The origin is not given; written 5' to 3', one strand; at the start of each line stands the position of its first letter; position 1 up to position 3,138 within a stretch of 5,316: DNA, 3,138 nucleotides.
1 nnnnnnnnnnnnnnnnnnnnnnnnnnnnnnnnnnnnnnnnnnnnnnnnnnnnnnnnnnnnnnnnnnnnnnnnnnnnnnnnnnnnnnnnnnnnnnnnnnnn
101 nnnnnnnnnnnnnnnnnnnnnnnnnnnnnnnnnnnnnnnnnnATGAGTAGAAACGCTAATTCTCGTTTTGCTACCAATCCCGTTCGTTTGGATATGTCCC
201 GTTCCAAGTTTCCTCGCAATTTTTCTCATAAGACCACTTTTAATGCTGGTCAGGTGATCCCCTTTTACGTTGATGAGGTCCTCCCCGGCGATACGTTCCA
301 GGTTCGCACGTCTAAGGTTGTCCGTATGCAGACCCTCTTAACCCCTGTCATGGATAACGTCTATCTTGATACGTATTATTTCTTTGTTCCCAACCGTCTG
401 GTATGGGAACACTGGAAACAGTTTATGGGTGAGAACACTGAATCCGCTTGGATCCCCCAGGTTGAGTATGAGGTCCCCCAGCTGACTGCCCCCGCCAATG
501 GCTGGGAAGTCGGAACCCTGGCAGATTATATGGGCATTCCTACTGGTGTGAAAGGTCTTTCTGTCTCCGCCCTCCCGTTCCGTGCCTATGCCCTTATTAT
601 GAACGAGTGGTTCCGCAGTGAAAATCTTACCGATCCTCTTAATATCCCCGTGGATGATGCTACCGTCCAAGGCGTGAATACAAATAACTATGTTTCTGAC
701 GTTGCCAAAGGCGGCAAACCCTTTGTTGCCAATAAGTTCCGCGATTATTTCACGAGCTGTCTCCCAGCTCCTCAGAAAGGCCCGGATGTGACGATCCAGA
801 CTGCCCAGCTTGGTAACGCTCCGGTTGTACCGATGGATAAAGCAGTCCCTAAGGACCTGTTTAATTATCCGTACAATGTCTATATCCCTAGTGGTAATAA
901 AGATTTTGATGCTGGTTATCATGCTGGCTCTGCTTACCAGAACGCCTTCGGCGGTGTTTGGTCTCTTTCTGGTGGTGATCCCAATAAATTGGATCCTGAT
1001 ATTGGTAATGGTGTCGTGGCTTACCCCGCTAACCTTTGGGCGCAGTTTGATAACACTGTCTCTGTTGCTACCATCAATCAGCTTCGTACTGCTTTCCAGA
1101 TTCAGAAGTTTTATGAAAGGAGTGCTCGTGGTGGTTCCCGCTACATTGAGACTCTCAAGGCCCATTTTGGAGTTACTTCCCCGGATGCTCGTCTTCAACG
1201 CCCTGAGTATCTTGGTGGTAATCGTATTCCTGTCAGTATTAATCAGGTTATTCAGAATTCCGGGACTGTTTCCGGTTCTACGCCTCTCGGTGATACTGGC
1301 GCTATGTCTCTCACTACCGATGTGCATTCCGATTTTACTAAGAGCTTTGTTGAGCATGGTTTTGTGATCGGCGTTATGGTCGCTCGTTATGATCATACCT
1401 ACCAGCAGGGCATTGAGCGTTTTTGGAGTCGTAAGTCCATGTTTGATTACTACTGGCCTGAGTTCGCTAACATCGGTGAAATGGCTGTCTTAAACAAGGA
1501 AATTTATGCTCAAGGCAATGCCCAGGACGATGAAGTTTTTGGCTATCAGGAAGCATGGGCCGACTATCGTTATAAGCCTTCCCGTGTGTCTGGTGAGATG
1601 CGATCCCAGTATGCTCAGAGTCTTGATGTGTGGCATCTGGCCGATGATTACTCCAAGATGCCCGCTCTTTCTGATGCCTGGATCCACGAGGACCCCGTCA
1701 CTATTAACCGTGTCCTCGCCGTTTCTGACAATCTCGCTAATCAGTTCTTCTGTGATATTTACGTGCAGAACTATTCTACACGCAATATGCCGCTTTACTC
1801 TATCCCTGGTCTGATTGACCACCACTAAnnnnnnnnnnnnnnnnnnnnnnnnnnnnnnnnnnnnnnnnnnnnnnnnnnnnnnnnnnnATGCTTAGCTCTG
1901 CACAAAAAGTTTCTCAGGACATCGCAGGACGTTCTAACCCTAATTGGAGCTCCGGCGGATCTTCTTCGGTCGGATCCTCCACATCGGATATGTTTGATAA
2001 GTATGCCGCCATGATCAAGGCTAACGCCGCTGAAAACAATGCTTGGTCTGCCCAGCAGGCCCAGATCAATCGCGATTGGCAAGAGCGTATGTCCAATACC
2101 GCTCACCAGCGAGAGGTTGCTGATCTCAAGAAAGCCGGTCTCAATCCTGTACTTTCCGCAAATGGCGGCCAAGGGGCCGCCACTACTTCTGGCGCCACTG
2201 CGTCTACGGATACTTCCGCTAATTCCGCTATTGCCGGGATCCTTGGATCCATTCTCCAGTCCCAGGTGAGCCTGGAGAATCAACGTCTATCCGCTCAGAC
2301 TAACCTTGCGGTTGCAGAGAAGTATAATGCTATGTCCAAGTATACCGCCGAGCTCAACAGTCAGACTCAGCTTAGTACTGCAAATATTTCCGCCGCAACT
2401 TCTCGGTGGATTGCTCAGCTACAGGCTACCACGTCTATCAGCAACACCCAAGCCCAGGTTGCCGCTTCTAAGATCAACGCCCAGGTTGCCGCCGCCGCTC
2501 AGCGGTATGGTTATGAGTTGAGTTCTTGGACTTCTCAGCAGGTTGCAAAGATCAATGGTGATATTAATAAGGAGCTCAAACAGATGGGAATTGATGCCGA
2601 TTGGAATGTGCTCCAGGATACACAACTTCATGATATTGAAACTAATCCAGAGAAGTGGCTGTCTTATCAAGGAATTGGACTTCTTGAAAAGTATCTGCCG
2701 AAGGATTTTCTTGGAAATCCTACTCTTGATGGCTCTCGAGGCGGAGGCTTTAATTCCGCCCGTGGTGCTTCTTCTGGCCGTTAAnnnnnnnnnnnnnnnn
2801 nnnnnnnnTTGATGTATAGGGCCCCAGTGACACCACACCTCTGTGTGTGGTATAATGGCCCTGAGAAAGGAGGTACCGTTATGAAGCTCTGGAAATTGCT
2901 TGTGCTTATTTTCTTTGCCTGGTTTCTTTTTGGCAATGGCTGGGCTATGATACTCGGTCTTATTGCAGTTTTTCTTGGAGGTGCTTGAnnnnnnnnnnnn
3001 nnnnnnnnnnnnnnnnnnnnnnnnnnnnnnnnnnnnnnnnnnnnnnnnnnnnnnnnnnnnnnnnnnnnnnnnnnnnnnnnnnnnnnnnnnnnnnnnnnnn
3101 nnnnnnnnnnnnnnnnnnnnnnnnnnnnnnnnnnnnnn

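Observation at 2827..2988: Promoter-driven 35-aa hydrophobic mini-ORF upstream of Rep: candidate single-gene lysis or membrane-targeting peptide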

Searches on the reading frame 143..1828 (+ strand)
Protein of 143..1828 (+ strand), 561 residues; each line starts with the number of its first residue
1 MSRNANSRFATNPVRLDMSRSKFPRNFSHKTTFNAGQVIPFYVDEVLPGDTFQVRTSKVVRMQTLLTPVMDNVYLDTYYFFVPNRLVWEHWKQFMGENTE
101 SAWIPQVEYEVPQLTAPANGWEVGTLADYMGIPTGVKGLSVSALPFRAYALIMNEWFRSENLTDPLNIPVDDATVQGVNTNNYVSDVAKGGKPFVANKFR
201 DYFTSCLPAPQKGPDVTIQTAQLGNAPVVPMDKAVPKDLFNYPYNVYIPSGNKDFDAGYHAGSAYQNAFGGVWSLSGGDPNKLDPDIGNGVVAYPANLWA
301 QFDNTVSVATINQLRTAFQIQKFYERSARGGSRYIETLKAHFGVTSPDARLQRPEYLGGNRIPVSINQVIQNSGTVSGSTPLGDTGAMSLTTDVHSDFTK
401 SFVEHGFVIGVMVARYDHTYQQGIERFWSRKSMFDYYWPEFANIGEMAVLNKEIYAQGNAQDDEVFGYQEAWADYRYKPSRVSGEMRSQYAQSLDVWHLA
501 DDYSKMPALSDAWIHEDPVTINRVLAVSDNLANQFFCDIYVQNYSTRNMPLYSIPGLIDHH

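Call 5: search_protein_families(library=pfam, proteins=[window:143-1828:+], max_evalue=0.01)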
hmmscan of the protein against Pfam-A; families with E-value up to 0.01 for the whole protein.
window:143-1828:+ (561 aa): 1 family
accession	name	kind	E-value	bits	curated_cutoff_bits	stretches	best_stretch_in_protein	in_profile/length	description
PF02305.22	Phage_F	-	2.5e-163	544.9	25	1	18-557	8-501/501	Capsid protein (F protein)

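Call 70: search_dna_similar(query=window:143-1825:+, collection=phages, mode=protein, max_evalue=1e-20, max_rows=60, rows=spread)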
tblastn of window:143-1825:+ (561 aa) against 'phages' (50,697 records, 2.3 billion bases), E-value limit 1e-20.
Records with a match: 3159; places in all: 3173; records where one place covers at least 80% of the query: 2861.
Best place of each record, by identity: 90-95% 1; 80-90% 2; 60-80% 490; <60% 2666.
By first word of the organism name: bajarodmic 990; Microviridae 824; Dulem 337; Blackfly 106; Dipodfec 105; Microvirus 92; Gokushovirus 88; Capybara 88; robinz 73; Apis 69; and 29 more.
By host as written in the record: - 1199; Peromyscus fraterculus 496; Ciona robusta 247; Varecia variegata 148; Austrosimulium ungulatum 106; Hydrochoerus hydrochaeris 88; Dipodomys merriami 76; Homo sapiens 76; and 50 more.
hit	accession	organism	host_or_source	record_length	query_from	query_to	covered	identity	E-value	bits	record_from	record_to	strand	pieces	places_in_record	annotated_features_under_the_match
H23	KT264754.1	Gokushovirus WZ-2015a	mink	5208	1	561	100%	93.9%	0e+0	1096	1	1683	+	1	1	VP1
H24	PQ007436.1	bajarodmic virus 38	Dipodomys simulans feces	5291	1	561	100%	68.6%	0e+0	791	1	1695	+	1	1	major capsid protein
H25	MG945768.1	Microviridae sp.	pig feces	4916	1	561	100%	67.9%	0e+0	797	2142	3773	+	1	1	similar to VP1 | similar to VP3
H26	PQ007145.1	bajarodmic virus 897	Neotoma bryanti feces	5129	1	561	100%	67.5%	0e+0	788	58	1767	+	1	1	major capsid protein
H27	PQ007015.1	bajarodmic virus 778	Dipodomys merriami feces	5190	1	561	100%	66.8%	0e+0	780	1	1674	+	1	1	major capsid protein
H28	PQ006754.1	bajarodmic virus 558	Peromyscus fraterculus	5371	1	561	100%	66.3%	0e+0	779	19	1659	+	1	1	major capsid protein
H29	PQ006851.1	bajarodmic virus 640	Peromyscus fraterculus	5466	2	561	100%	65.7%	0e+0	761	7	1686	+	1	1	major capsid protein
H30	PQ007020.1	bajarodmic virus 783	Dipodomys merriami feces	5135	1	561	100%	64.3%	0e+0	751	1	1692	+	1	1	major capsid protein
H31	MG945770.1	Microviridae sp.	pig feces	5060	1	561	100%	62.9%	0e+0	747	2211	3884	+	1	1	similar to VP1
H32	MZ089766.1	Microvirus mar20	Marmota flaviventris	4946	1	561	100%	59.4%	0e+0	668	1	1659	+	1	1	major capsid protein | internal scaffolding protein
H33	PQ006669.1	bajarodmic virus 506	Neotoma bryanti feces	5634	1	561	100%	53.7%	0e+0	602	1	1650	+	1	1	major capsid protein | internal scaffolding protein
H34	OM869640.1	Peromfec virus RodF8_36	Peromyscus boylii; specimen_voucher: ...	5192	6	561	99%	51.5%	0e+0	578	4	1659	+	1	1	major capsid protein | internal scaffolding protein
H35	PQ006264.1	bajarodmic virus 166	Peromyscus fraterculus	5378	1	561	100%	49.2%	8e-169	527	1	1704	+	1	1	major capsid protein | internal scaffolding protein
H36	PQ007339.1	bajarodmic virus 1067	Neotoma bryanti feces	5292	62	561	89%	52.3%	1e-165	519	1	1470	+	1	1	major capsid protein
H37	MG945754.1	Microviridae sp.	pig feces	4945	18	560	97%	47.1%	1e-155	490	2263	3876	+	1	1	similar to VP1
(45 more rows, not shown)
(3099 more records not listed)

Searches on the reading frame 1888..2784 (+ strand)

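Call 5: search_protein_families(library=pfam, proteins=[window:1888-2784:+], max_evalue=0.01)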
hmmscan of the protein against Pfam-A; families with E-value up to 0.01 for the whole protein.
window:1888-2784:+ (298 aa): 0 families

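Call 40: search_protein_families(library=phrogs, proteins=[window:1888-2784:+], max_evalue=1)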
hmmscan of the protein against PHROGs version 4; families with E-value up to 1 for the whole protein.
window:1888-2784:+ (298 aa): 18 families
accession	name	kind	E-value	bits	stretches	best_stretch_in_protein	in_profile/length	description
phrog_5158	-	unknown function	2e-80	271.8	1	32-275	27-309/322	-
phrog_21483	-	unknown function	2.1e-28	100.8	1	40-209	85-250/303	-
phrog_34374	-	tail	3.9e-23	83.2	1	44-126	163-244/310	pilot protein for DNA ejection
phrog_22637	-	tail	7.5e-20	72.7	1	52-157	26-128/264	pilot protein for DNA ejection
phrog_8693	-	tail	2.7e-18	67.8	1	49-238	23-220/258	pilot protein for DNA ejection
phrog_11693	-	tail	8.9e-18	66.2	1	19-202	9-186/228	pilot protein for DNA ejection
phrog_16516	-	tail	2.5e-16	61.2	1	47-163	37-154/186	minor tail protein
phrog_25360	-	unknown function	2.9e-16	60.8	1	50-118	51-118/316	-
phrog_20617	-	tail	1.2e-15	59.3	1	36-188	3-154/200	minor tail protein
phrog_35928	-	tail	1.9e-15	58.1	1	15-128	31-145/172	pilot protein for DNA ejection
phrog_8742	-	tail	7.4e-15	56.2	1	54-190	129-268/287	pilot protein for DNA ejection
phrog_27063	-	tail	3.6e-14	54.1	1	26-194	28-198/306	pilot protein for DNA ejection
phrog_18604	-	tail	4.1e-09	37.2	1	48-195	99-250/284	minor tail protein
phrog_8689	-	tail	2.1e-08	35.2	1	44-223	30-219/327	pilot protein for DNA ejection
phrog_23656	-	head and packaging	4e-08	34.1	1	64-135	3-69/175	virion structural protein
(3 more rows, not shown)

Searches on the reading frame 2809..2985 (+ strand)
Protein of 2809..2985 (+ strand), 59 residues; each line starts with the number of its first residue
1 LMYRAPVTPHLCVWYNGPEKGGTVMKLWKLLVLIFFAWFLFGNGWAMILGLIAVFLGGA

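Call 22: find_homologous_proteins(query=window:2809-2985:+, max_evalue=1)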
Query seq(59 aa) (59 aa): 3 proteins with E <= 1 among 3 candidates.
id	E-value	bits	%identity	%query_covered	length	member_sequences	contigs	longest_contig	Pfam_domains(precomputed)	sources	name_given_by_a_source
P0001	6.6e-30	120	95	100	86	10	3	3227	-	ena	-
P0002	9.1e-10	56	86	59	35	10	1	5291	-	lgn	-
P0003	1.1e-9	56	89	59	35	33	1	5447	-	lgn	-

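Call 24: list_cluster_members(proteins=[P0002, P0003, P0001])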
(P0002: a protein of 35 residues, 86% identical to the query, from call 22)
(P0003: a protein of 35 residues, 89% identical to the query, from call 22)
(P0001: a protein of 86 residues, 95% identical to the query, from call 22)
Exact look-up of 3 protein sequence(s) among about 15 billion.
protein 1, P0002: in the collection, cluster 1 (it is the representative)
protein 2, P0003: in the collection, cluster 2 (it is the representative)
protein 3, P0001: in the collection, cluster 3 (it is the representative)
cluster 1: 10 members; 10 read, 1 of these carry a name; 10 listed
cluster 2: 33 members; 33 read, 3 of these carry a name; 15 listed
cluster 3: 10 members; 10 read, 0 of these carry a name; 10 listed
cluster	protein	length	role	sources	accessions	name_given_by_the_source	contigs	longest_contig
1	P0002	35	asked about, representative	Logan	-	-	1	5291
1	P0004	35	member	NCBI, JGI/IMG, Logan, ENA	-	hypothetical protein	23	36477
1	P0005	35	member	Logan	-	-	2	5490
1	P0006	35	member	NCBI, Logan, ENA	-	-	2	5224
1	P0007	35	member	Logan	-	-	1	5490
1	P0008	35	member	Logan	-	-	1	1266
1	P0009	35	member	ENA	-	-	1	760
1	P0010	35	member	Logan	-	-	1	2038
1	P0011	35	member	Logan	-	-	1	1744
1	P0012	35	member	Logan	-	-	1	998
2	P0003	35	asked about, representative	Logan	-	-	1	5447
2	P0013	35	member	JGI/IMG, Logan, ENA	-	ABC-type transport system involved in multi-copper enzyme maturation permease subunit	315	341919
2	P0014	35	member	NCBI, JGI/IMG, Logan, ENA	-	hypothetical protein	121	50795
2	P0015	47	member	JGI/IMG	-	hypothetical protein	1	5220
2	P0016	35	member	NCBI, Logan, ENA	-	-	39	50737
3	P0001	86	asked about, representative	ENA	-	-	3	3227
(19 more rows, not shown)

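Call 26: find_encoding_contigs(protein=P0013, flank=10000, max_places=6)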
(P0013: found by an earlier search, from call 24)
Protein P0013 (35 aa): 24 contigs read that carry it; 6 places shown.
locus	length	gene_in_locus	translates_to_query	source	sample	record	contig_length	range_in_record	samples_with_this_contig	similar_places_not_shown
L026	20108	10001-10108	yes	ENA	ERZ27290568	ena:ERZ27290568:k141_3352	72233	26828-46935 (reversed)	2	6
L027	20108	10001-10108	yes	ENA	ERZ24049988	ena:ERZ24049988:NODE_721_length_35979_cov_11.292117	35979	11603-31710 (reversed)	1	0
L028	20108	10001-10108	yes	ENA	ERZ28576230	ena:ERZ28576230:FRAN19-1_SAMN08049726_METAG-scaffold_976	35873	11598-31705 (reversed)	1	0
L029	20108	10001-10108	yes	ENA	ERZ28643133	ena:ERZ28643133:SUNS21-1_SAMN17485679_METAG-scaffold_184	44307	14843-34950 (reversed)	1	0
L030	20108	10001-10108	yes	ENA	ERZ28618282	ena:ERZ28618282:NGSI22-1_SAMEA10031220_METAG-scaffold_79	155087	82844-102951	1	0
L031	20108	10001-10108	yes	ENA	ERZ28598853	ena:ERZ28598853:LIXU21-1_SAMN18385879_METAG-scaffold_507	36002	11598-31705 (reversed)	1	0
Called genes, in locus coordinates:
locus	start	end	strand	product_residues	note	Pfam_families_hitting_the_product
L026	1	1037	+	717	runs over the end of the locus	PF00664:ABC_membrane, PF00005:ABC_tran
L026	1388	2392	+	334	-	PF02368:Big_2, PF21764:Invasin_D4 (weak), PF26182:Ig_NUP210_5th, PF26918:Ig_Eae, PF22359:Big-like (weak), PF14270:DUF4358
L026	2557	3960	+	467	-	PF03062:MBOAT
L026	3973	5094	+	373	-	PF16822:ALGX, PF14286:DHHW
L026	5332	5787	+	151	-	-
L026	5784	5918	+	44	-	-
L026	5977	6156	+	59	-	-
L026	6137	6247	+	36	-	-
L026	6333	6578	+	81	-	PF20577:Phage_ORF5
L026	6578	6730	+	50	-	-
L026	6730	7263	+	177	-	PF09675:Chlamy_scaf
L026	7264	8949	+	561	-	PF02305:Phage_F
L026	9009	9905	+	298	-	-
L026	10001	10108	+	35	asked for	-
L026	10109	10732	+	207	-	PF23343:REP_ORF2-G2P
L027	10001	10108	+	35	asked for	-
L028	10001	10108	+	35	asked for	-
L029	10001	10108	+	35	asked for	-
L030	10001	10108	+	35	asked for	-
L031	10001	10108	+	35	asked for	-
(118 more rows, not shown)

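Call 41: find_encoding_contigs(protein=P0014, flank=10000, max_places=10)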
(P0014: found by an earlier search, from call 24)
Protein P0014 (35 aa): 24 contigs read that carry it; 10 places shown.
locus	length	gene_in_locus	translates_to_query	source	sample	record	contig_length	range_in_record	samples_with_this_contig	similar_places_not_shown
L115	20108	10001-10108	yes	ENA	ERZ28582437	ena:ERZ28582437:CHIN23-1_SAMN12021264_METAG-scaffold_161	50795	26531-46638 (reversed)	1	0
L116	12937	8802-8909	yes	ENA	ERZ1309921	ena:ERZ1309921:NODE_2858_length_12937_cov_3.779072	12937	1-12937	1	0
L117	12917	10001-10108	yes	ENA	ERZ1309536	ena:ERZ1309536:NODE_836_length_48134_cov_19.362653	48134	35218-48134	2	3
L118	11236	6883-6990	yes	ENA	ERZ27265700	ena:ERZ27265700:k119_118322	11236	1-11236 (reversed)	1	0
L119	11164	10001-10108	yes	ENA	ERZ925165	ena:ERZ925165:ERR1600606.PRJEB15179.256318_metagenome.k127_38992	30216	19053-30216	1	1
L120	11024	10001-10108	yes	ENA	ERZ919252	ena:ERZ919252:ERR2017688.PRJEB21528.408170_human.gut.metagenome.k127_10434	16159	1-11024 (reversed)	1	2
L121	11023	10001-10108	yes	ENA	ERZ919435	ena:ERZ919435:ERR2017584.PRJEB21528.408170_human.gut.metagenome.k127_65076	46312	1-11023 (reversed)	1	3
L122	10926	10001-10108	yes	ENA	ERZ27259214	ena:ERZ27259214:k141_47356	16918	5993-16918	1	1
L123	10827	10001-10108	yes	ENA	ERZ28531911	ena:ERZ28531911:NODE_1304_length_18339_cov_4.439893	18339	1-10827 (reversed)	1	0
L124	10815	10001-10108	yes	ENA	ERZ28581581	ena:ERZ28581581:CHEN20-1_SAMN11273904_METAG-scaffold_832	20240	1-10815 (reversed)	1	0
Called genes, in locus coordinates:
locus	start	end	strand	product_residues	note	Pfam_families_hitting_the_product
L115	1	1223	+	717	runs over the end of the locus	PF00664:ABC_membrane, PF00005:ABC_tran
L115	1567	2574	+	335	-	-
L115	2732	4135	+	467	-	PF03062:MBOAT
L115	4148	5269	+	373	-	PF16822:ALGX, PF14286:DHHW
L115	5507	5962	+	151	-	-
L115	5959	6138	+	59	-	-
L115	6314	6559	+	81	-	PF20577:Phage_ORF5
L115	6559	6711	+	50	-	-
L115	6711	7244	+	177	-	PF09675:Chlamy_scaf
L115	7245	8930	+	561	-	PF02305:Phage_F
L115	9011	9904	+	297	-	-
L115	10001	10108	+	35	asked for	-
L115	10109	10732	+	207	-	PF23343:REP_ORF2-G2P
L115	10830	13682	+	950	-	PF00395:SLH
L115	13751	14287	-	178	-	-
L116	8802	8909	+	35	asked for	-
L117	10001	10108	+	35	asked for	-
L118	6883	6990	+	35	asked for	-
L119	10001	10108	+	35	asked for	-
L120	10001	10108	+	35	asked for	-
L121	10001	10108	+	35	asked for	-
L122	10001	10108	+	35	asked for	-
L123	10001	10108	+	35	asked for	-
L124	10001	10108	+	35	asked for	-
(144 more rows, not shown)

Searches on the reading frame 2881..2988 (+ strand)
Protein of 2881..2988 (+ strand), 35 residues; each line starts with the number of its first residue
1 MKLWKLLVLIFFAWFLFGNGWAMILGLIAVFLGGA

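Call 5: search_protein_families(library=pfam, proteins=[window:2881-2988:+], max_evalue=0.01)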
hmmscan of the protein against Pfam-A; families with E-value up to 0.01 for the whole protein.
window:2881-2988:+ (35 aa): 0 families

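Call 40: search_protein_families(library=phrogs, proteins=[window:2881-2985:+], max_evalue=1)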
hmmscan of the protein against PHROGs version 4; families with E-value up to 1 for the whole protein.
seq(35 aa): 1 family
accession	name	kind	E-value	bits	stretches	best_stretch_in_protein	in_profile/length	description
phrog_21872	-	unknown function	0.12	13.6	1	8-33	47-72/92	-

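Call 49: search_dna_similar(query=window:2881-2985:+, collection=phages, mode=protein, max_evalue=1, max_rows=30)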
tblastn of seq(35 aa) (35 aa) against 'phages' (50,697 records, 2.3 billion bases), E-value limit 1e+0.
Records with a match: 1; places in all: 1; records where one place covers at least 80% of the query: 1.
Best place of each record, by identity: 90-95% 1.
By first word of the organism name: Gokushovirus 1.
By host as written in the record: mink 1.
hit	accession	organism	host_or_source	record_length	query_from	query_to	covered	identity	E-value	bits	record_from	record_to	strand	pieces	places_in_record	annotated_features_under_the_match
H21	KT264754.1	Gokushovirus WZ-2015a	mink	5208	1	35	100%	91.4%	2e-11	61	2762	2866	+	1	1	none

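Call 57: search_protein_families(library=pfam, proteins=[window:2881-2985:+], max_evalue=10)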
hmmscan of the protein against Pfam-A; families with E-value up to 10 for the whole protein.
seq(35 aa): 0 families

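Call 58: search_protein_families(library=ncbifam, proteins=[window:2881-2985:+], max_evalue=10)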
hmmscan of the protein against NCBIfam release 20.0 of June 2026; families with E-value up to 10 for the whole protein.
seq(35 aa): 0 families

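Call 59: search_protein_families(library=padloc, proteins=[window:2881-2985:+], max_evalue=10)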
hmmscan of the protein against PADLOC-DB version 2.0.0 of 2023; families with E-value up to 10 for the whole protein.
seq(35 aa): 0 families

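Call 66: search_protein_representatives(alignment_id=A2)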
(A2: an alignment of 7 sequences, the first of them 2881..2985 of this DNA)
Query: 7 sequences, 35 profile positions. Proteins with E-value up to 0.001 (for the whole library): 1; up to 1e-10: 1; up to 1e-30: 0. The best 1 are listed.
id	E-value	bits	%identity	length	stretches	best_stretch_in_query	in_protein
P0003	1.9e-17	79.0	-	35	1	1-35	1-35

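Call 74: predict_structure(alignment_id=A2)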
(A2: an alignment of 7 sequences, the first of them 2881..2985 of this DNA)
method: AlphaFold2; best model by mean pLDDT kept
length: 35 residues; sequences in the alignment: 7
mean_pLDDT: 91.1   pTM: 0.46
mean pLDDT of the five models: 91.1, 87.6, 87.2, 84.6, 83.1
residues with pLDDT >= 90: 28; 70-90: 5; 50-70: 2; < 50: 0
segments of 3 or more residues with pLDDT < 50: none
pLDDT, mean of each block of 10 residues (from residue 1): 93 95 93 76
secondary structure, 60 per line:
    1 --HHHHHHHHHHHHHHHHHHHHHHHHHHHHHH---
elements in order: H3-32

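Call 99: search_solved_structures(query=A2, max_evalue=10)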
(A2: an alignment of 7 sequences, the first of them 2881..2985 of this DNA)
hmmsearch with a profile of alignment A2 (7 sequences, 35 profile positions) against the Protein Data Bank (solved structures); distinct sequences matched with E-value up to 10: 0.
